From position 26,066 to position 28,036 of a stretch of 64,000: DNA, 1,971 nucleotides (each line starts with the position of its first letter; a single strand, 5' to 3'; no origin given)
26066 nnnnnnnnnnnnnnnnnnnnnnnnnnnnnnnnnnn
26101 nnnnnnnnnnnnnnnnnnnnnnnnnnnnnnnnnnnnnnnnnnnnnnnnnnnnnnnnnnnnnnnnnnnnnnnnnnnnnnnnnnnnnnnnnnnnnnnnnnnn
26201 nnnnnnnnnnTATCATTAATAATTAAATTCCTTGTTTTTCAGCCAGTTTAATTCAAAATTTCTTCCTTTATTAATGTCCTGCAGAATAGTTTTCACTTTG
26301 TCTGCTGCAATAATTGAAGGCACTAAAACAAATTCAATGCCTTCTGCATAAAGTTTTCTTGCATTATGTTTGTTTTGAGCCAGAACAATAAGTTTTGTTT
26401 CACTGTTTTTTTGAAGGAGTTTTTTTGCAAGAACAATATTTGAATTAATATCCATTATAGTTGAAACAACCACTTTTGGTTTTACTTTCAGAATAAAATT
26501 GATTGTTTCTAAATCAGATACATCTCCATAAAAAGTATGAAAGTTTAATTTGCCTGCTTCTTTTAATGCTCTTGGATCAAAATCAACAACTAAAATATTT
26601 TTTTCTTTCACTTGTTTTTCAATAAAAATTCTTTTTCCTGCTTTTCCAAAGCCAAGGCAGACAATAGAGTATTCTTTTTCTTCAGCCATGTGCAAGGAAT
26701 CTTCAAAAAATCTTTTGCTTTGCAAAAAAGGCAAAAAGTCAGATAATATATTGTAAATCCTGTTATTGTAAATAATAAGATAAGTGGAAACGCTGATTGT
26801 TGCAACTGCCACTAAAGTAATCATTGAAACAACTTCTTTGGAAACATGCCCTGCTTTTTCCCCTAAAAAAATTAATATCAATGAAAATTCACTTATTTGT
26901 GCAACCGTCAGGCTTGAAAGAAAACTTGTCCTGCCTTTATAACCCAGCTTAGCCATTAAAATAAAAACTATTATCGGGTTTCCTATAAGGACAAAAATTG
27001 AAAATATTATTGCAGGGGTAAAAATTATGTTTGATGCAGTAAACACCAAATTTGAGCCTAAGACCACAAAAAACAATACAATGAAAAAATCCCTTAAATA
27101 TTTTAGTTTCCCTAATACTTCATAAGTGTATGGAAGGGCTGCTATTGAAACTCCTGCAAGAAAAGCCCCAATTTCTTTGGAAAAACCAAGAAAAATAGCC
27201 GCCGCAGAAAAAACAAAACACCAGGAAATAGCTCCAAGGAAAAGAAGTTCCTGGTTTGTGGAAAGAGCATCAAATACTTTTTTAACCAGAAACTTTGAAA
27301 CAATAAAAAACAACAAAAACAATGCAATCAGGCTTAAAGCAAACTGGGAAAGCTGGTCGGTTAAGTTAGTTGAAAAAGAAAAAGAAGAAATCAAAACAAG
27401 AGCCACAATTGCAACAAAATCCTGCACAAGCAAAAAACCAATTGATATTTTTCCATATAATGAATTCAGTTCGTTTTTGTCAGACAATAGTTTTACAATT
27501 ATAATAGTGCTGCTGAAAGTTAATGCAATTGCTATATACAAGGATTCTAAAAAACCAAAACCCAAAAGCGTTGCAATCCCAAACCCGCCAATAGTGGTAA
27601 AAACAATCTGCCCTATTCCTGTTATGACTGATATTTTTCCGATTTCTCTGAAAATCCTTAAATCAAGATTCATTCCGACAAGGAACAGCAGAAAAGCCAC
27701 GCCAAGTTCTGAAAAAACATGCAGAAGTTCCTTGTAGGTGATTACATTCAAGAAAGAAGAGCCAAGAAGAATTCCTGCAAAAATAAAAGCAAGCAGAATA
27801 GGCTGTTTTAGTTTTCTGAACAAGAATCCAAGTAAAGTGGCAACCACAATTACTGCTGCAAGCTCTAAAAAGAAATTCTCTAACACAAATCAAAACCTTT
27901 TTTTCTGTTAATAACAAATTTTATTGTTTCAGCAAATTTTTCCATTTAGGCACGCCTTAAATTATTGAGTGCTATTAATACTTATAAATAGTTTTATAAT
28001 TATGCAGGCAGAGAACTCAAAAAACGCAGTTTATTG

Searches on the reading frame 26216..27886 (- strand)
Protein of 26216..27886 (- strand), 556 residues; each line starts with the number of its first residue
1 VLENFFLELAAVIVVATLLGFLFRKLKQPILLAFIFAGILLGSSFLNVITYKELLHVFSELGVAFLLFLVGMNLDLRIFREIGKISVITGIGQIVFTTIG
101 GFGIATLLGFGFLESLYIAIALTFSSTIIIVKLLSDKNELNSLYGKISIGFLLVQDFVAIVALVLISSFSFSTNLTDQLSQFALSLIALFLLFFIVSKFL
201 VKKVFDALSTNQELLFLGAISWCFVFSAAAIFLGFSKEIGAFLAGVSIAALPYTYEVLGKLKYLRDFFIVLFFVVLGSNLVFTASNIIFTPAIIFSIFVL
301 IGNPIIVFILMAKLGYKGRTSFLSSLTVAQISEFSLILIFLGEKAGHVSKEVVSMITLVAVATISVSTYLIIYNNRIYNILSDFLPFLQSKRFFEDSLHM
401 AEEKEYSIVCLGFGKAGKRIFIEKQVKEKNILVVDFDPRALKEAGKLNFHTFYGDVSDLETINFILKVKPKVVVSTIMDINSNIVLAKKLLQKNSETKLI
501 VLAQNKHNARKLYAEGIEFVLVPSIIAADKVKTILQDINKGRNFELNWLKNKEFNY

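Call 28: search_protein_families(library=ncbifam, proteins=[window:26216-27886:-], max_evalue=1e-10)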
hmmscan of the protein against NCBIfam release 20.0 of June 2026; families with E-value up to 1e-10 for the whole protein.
window:26216-27886:- (556 aa): 5 families
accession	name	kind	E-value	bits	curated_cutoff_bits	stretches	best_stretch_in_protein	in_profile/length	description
TIGR00932.1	2a37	subfamily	1e-43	149.8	238.3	1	14-280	2-274/275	monovalent cation:proton antiporter-2 (CPA2) family protein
NF045626.1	FeTrans_MagA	equivalog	1.6e-38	132.7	700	1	10-379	12-382/386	iron transporter MagA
NF002924.0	PRK03562.1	equivalog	2.2e-36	125.5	752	1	16-519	17-516/623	glutathione-regulated potassium-efflux system protein KefC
NF002973.0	PRK03659.1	equivalog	7.7e-35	120.5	804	1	10-518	16-513/602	glutathione-regulated potassium-efflux system protein KefB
NF007950.1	PRK10669.1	equivalog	1.9e-34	119.5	700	1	10-522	12-534/547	YbaL family putative K(+) efflux transporter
